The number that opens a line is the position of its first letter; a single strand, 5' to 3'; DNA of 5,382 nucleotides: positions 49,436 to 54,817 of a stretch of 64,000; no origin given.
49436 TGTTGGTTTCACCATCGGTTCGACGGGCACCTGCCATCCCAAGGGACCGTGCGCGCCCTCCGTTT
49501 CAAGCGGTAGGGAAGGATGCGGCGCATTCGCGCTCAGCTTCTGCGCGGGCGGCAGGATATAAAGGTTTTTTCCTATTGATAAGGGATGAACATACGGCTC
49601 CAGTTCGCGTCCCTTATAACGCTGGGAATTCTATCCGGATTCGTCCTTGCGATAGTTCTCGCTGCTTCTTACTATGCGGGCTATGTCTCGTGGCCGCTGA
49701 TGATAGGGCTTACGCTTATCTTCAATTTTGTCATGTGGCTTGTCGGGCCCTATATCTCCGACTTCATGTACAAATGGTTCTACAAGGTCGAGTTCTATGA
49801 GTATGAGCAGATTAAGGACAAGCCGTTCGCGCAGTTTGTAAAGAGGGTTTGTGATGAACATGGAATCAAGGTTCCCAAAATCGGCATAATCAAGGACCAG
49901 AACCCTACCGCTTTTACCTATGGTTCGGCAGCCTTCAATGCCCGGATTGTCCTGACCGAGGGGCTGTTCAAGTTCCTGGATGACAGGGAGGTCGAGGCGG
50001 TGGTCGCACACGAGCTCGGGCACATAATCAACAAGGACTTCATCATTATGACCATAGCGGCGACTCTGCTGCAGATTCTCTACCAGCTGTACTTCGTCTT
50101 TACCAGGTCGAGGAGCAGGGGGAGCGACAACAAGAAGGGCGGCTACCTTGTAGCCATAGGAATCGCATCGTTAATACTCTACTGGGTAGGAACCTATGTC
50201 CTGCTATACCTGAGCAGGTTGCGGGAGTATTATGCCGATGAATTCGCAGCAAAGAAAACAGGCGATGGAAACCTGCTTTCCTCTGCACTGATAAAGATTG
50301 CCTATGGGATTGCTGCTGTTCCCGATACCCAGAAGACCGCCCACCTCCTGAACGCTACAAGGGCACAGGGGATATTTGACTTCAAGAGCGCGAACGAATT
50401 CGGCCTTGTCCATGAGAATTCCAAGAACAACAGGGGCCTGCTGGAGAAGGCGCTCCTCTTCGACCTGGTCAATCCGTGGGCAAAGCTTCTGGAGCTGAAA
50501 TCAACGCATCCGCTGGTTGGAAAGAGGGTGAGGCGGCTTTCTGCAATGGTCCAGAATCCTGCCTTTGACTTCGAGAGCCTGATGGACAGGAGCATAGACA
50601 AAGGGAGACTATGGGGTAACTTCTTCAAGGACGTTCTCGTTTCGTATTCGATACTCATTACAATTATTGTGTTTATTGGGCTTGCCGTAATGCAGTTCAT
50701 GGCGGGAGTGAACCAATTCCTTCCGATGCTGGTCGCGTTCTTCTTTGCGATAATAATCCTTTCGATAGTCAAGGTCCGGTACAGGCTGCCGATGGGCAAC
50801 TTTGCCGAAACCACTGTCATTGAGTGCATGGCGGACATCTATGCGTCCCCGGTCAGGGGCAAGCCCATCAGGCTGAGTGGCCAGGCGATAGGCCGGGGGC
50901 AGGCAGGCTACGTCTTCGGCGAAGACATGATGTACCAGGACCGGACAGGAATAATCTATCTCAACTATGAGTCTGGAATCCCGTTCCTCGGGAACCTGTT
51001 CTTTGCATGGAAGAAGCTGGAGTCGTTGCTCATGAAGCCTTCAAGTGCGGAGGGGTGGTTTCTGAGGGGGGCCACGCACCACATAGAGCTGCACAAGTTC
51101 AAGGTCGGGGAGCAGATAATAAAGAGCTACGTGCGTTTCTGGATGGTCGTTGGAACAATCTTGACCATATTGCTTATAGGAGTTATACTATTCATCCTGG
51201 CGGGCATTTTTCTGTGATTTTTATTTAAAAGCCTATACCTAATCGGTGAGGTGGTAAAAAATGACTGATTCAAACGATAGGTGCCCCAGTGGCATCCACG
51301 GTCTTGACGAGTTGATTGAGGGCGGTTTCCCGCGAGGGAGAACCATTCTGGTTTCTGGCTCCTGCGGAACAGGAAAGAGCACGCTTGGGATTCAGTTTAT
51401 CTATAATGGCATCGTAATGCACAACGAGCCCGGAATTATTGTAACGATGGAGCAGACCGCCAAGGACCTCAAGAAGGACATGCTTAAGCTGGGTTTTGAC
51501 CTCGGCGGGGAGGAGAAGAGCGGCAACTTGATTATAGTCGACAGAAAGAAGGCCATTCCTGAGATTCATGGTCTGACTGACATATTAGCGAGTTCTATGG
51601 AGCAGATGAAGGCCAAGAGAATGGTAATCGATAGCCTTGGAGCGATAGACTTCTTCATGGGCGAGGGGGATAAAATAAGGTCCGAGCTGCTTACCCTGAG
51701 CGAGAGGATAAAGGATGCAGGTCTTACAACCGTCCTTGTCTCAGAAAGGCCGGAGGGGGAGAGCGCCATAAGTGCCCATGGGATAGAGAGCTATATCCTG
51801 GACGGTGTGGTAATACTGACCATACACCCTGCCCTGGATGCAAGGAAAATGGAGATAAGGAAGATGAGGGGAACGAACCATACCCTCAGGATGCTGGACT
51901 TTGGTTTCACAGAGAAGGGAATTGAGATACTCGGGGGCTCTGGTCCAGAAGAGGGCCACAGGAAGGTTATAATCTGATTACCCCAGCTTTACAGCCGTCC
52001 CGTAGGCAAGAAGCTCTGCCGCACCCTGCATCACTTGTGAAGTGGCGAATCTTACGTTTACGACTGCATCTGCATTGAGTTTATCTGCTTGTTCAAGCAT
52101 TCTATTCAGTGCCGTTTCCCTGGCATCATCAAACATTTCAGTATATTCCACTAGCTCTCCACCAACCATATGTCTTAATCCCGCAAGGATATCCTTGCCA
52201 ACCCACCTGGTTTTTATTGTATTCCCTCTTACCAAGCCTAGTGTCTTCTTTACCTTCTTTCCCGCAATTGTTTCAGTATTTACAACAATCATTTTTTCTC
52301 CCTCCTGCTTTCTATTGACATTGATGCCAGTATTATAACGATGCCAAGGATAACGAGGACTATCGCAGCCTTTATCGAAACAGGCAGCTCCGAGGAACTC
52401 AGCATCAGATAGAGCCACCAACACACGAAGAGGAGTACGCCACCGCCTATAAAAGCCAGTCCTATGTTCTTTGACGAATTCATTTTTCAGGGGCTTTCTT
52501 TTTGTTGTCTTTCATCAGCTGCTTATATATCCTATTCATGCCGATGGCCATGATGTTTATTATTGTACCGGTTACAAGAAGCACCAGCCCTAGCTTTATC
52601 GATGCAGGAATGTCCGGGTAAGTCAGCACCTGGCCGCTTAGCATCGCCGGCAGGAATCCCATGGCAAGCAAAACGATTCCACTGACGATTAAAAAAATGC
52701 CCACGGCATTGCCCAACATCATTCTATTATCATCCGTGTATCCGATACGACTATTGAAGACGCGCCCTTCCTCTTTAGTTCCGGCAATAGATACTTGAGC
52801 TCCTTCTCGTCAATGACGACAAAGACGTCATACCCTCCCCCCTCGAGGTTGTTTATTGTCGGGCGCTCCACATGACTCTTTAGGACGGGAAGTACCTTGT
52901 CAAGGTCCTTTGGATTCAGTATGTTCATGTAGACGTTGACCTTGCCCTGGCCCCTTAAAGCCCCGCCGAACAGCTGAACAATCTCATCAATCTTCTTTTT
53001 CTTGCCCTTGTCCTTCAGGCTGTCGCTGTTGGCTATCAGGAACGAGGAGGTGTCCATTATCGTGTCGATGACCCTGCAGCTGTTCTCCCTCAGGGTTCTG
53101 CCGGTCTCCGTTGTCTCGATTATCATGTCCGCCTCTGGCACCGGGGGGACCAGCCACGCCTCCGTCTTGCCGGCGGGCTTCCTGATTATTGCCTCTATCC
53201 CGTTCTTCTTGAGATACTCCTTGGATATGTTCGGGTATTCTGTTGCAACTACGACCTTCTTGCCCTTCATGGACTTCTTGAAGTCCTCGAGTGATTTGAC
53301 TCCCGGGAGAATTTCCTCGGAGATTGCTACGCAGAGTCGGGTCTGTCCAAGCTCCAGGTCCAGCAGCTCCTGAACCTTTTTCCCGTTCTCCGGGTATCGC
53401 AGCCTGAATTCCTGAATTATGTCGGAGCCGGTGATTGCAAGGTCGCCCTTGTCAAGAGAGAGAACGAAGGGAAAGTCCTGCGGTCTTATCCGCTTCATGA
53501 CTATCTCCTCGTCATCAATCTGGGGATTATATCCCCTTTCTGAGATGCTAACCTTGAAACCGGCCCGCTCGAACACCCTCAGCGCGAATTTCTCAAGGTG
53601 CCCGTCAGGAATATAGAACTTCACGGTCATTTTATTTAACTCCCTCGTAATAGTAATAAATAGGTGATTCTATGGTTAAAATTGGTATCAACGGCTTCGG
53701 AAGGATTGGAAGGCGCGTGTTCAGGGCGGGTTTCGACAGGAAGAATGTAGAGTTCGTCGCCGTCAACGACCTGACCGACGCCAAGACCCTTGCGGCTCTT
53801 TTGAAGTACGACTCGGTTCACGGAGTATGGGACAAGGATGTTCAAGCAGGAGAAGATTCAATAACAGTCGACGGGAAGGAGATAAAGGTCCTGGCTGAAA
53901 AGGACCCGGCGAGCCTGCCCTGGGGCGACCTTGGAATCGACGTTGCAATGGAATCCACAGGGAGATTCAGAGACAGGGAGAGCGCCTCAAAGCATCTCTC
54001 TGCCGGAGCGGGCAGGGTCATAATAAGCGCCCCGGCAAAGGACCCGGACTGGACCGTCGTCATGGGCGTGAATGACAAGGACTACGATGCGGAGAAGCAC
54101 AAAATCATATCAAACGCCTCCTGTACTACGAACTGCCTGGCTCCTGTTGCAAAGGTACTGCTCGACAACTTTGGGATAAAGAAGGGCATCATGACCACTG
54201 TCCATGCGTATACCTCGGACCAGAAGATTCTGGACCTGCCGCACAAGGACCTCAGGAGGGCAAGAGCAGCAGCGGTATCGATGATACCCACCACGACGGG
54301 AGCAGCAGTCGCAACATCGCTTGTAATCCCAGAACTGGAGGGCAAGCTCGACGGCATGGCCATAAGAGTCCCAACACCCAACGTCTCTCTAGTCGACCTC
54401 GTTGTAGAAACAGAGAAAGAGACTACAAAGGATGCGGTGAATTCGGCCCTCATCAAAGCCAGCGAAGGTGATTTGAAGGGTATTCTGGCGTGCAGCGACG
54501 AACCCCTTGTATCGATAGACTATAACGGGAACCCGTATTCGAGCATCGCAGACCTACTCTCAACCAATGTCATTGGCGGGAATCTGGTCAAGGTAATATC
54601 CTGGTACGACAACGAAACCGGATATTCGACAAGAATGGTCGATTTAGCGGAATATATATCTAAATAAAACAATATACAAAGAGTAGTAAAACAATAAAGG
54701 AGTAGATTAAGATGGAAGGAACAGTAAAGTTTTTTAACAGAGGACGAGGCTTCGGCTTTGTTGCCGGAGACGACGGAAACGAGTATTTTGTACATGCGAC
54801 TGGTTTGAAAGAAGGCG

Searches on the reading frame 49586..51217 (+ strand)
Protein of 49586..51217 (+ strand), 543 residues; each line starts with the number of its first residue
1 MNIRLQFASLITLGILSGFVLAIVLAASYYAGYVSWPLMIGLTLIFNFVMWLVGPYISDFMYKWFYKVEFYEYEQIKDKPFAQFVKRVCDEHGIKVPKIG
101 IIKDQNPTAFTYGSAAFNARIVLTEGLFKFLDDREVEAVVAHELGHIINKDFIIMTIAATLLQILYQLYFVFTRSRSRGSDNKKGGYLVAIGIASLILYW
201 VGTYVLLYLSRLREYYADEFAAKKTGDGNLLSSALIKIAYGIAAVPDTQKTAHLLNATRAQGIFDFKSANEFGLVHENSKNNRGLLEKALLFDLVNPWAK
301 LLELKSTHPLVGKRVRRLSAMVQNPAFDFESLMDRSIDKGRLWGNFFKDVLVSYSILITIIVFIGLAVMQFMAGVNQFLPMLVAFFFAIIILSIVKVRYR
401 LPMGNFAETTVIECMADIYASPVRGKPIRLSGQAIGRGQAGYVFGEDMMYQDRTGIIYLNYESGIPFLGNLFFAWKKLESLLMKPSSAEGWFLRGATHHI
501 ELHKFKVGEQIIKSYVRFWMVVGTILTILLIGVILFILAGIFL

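Call 16: search_protein_families(library=pfam, proteins=[window:49586-51217:+], max_evalue=0.001)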
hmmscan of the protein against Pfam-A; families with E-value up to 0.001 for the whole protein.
window:49586-51217:+ (543 aa): 2 families
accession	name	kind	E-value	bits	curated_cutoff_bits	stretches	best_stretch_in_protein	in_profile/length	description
PF01435.24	Peptidase_M48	-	1.7e-31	109.9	20.3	1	82-321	8-185/186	Peptidase family M48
PF05569.17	Peptidase_M56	-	2.7e-05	24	31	1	49-166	104-223/296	BlaR1 peptidase M56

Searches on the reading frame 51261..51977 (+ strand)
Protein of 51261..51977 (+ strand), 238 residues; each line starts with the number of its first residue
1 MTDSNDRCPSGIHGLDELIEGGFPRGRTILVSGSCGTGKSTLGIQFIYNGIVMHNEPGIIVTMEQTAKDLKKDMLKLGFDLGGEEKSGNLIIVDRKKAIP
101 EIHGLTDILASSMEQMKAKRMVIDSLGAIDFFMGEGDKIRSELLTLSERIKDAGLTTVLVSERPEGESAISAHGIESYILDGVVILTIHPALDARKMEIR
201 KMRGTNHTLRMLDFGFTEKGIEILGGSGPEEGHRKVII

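Call 16: search_protein_families(library=pfam, proteins=[window:51261-51977:+], max_evalue=0.001)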
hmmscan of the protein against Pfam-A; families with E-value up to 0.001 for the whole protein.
window:51261-51977:+ (238 aa): 4 families
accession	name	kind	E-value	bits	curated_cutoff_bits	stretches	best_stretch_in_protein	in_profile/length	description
PF06745.19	ATPase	-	3.1e-59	200.6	26.6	1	8-224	1-227/231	KaiC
PF13481.12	AAA_25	-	3.2e-05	24.1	27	1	11-129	18-155/195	AAA domain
PF03796.21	DnaB_C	-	6.3e-05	22.9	27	1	9-80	3-73/255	DnaB-like helicase C terminal domain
PF07088.17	GvpD_P-loop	-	0.00039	20.8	24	0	26-203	10-187/189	GvpD gas vesicle protein, P-loop domain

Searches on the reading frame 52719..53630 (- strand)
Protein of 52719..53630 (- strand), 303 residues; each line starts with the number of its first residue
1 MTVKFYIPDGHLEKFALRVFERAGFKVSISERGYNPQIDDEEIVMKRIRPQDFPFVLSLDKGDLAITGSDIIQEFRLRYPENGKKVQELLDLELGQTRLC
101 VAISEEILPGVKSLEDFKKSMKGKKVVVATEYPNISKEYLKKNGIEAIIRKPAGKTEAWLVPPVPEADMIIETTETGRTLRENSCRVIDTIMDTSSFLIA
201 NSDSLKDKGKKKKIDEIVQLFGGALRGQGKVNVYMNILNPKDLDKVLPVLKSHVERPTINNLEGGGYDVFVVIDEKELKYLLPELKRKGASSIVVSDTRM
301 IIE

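Call 16: search_protein_families(library=pfam, proteins=[window:52719-53630:-], max_evalue=0.001)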
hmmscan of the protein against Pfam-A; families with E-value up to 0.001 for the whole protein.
window:52719-53630:- (303 aa): 2 families
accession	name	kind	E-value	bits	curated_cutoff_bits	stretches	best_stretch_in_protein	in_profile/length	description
PF01634.23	HisG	-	2.3e-36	125.6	25.5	1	49-220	1-155/158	ATP phosphoribosyltransferase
PF08029.16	HisG_C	-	1e-07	32.4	23.5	1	229-297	3-70/73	HisG, C-terminal domain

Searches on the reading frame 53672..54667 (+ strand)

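Call 16: search_protein_families(library=pfam, proteins=[window:53672-54667:+], max_evalue=0.001)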
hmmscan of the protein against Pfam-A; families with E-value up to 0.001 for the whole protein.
window:53672-54667:+ (331 aa): 2 families
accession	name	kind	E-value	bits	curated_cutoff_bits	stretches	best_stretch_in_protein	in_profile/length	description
PF02800.25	Gp_dh_C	-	2.1e-66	222.8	24.4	1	156-312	1-158/158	Glyceraldehyde 3-phosphate dehydrogenase, C-terminal domain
PF00044.30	Gp_dh_N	-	1.7e-39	134.6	31.7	1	2-101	1-100/101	Glyceraldehyde 3-phosphate dehydrogenase, NAD binding domain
